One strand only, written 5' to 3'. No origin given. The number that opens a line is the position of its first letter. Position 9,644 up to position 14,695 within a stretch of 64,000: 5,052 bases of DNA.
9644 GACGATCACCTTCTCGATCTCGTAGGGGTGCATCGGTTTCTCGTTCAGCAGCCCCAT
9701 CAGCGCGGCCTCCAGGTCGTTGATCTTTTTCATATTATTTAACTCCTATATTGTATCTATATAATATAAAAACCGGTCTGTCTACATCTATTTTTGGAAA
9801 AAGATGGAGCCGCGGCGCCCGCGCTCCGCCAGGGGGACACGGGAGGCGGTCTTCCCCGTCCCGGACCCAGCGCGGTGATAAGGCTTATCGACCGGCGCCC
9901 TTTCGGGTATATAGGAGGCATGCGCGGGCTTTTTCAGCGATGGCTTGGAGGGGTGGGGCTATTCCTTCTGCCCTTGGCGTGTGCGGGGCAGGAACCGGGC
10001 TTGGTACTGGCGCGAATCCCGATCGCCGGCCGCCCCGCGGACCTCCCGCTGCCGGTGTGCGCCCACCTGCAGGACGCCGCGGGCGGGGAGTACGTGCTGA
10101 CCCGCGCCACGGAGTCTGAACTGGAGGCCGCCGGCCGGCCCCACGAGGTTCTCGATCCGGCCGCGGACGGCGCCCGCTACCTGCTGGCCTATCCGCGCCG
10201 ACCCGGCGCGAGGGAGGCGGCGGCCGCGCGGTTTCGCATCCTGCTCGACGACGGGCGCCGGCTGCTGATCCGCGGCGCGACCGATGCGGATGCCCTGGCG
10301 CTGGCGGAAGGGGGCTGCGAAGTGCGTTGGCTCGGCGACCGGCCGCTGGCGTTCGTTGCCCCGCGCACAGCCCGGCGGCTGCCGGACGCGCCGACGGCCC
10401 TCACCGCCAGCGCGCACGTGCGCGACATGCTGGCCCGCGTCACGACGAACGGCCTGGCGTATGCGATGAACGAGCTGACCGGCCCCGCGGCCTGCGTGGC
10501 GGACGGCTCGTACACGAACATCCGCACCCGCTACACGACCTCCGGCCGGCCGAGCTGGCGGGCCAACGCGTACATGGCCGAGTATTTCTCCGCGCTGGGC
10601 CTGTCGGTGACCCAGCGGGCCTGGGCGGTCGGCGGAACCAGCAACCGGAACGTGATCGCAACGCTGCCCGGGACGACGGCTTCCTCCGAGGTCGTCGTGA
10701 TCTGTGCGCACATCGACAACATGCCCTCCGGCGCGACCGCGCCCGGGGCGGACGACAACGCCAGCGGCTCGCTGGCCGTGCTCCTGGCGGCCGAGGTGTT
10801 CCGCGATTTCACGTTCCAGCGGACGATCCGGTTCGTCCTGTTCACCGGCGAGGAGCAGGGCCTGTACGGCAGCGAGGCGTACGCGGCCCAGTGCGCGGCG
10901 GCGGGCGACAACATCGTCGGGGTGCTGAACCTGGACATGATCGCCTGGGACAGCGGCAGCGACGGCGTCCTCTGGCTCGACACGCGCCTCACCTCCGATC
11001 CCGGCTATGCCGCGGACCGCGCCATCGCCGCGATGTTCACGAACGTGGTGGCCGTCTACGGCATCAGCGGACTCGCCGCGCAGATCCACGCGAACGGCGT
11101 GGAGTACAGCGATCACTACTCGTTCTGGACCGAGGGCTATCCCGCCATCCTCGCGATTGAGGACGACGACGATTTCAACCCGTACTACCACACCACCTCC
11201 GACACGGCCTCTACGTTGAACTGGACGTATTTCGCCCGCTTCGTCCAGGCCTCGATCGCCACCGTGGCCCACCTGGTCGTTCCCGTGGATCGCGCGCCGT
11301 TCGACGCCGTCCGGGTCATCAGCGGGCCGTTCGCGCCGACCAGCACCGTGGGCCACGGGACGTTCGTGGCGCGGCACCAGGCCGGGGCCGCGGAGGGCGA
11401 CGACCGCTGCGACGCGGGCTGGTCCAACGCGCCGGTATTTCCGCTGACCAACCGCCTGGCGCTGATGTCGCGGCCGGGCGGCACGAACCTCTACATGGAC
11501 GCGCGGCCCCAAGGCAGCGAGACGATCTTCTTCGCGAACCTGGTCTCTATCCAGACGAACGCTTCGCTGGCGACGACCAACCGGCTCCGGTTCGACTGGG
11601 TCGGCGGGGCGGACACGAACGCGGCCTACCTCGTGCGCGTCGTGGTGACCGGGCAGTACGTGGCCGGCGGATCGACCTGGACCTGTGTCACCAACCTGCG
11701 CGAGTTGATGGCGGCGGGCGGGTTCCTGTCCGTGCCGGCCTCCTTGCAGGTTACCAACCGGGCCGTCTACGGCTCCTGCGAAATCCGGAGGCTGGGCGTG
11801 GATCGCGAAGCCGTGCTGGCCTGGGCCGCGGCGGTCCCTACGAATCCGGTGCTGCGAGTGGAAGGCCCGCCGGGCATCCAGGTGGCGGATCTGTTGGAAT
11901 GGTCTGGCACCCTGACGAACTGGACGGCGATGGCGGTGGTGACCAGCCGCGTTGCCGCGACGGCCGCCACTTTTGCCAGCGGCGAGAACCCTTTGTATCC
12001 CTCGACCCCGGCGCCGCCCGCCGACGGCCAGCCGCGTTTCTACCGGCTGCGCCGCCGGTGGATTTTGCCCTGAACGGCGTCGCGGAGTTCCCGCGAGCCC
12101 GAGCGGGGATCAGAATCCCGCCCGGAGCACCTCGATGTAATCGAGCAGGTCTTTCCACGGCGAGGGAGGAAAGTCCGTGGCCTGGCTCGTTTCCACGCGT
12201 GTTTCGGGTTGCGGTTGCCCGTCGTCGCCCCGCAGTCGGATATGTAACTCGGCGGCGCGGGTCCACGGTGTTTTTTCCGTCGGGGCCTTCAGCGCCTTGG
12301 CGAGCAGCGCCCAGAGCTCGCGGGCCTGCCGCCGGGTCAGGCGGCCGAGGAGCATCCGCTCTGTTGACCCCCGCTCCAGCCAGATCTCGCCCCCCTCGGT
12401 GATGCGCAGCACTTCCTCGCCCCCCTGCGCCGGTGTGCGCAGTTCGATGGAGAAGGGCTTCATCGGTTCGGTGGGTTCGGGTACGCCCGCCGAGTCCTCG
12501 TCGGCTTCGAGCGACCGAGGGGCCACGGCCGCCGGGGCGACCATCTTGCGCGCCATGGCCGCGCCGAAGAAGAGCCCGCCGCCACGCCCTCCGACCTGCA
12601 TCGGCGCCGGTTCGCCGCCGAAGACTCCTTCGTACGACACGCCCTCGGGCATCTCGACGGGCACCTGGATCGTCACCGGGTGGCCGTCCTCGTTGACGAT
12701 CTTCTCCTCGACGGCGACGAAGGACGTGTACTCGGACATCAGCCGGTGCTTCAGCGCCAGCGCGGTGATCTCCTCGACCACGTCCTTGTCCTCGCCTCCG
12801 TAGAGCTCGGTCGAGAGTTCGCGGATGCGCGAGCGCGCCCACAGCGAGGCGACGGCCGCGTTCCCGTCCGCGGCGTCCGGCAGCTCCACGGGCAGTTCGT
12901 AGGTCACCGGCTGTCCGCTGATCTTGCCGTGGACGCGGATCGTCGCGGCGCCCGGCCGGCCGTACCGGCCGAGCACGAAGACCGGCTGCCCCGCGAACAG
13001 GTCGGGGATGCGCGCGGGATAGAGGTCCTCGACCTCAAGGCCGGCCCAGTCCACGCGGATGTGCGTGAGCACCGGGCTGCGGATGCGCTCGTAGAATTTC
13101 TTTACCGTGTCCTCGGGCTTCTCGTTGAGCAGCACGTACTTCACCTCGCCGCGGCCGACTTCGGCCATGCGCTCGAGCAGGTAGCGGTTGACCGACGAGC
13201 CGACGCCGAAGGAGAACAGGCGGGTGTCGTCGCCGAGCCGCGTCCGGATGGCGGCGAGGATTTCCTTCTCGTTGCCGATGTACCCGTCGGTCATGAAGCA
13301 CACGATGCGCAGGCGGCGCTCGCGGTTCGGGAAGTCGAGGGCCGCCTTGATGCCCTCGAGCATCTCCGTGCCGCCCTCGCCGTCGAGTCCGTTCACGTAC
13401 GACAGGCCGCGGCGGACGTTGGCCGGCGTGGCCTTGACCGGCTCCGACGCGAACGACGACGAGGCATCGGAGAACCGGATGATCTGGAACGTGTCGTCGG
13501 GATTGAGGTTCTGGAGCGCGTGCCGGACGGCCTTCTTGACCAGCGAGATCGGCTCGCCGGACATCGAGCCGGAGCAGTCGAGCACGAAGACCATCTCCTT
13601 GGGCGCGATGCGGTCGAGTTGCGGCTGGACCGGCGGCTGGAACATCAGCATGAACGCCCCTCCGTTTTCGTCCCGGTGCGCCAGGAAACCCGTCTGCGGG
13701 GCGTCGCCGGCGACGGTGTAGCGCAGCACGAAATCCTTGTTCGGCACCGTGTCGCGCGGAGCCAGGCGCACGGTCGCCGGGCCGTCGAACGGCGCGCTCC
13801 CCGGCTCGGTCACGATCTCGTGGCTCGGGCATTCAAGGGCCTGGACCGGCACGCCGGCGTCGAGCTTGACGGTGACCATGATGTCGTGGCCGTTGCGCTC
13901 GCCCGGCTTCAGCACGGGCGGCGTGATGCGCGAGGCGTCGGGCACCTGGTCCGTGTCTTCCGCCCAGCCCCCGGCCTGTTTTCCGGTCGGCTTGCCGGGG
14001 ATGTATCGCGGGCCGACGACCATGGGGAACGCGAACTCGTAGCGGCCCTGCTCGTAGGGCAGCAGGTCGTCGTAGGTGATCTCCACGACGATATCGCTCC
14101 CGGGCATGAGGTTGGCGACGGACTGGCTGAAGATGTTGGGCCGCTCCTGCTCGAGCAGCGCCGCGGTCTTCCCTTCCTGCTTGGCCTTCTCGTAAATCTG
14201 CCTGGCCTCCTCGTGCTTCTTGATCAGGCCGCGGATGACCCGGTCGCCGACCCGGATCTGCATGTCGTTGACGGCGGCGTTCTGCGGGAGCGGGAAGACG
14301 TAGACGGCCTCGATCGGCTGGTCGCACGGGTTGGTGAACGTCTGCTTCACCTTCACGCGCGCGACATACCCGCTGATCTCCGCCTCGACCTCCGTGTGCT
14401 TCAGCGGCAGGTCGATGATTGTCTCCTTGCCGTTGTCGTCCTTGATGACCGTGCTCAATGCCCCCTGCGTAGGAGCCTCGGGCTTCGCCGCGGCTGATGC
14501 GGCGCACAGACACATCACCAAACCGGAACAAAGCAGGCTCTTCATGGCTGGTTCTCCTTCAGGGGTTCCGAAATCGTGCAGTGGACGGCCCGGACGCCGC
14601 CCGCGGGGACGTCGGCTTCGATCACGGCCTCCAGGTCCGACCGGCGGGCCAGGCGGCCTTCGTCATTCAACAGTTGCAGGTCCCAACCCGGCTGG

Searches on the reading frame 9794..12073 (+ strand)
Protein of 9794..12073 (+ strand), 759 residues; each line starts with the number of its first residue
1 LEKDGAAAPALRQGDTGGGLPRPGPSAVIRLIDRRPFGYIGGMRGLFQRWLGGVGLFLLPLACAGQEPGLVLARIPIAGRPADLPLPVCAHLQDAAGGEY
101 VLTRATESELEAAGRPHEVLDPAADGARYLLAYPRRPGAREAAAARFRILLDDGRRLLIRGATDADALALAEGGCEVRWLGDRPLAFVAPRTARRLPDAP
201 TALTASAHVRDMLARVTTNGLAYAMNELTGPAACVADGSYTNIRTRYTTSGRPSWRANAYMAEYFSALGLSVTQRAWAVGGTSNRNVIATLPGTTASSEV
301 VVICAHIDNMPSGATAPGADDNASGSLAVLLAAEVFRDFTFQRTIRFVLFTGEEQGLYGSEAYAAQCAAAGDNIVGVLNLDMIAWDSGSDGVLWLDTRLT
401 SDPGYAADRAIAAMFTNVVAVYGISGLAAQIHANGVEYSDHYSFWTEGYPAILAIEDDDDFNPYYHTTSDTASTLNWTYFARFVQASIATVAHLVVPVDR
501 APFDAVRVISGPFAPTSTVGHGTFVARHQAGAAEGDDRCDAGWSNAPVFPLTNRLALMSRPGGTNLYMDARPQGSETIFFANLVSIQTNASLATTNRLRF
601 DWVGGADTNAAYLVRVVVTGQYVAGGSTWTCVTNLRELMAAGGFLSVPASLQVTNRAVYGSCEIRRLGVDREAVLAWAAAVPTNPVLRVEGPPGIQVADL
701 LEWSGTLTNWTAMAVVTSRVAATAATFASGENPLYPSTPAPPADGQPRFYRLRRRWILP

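Call 71: search_protein_families(library=ncbifam, proteins=[window:9794-12073:+], max_evalue=0.00001)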
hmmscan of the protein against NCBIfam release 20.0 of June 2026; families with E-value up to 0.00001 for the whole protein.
window:9794-12073:+ (759 aa): 3 families
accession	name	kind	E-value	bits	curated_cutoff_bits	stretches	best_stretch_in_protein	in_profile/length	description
NF045908.1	AminopepLapALeg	equivalog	3.4e-19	69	600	1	284-491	190-390/396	aminopeptidase LapA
TIGR01883.1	PepT-like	hypoth_equivalog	2.4e-07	30.1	274.25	0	260-370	25-150/361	peptidase T-like protein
NF007568.0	PRK10199.1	equivalog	2.9e-06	26.8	298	1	307-382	129-205/346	aminopeptidase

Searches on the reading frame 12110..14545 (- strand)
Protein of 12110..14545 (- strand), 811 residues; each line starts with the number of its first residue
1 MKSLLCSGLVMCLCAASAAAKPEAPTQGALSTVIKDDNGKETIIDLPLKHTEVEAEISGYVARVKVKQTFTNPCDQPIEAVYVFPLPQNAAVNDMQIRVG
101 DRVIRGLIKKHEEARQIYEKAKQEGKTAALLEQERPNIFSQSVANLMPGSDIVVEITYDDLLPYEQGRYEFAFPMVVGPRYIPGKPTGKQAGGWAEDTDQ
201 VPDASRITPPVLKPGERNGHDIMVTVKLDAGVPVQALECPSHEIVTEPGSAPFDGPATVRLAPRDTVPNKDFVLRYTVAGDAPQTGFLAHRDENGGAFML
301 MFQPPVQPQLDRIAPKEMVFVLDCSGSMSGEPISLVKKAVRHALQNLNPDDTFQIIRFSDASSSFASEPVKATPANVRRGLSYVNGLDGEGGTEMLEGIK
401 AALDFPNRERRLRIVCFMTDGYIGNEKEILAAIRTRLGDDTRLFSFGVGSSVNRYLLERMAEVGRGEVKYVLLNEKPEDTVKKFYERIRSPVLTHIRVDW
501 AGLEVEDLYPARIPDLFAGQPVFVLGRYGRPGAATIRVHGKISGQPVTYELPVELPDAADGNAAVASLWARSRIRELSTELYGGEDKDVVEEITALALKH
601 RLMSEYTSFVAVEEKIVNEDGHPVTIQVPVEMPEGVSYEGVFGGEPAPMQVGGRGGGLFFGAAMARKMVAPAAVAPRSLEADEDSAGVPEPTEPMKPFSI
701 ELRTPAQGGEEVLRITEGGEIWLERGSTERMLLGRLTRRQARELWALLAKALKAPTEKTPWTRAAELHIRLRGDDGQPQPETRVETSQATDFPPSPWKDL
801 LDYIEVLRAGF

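Call 71: search_protein_families(library=ncbifam, proteins=[window:12110-14545:-], max_evalue=0.00001)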
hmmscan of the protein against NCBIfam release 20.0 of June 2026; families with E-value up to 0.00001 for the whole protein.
window:12110-14545:- (811 aa): 1 family
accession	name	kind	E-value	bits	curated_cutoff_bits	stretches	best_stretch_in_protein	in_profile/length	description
TIGR03788.1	marine_srt_targ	equivalog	6.2e-164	546.9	551.65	1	51-640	3-596/629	marine proteobacterial sortase target protein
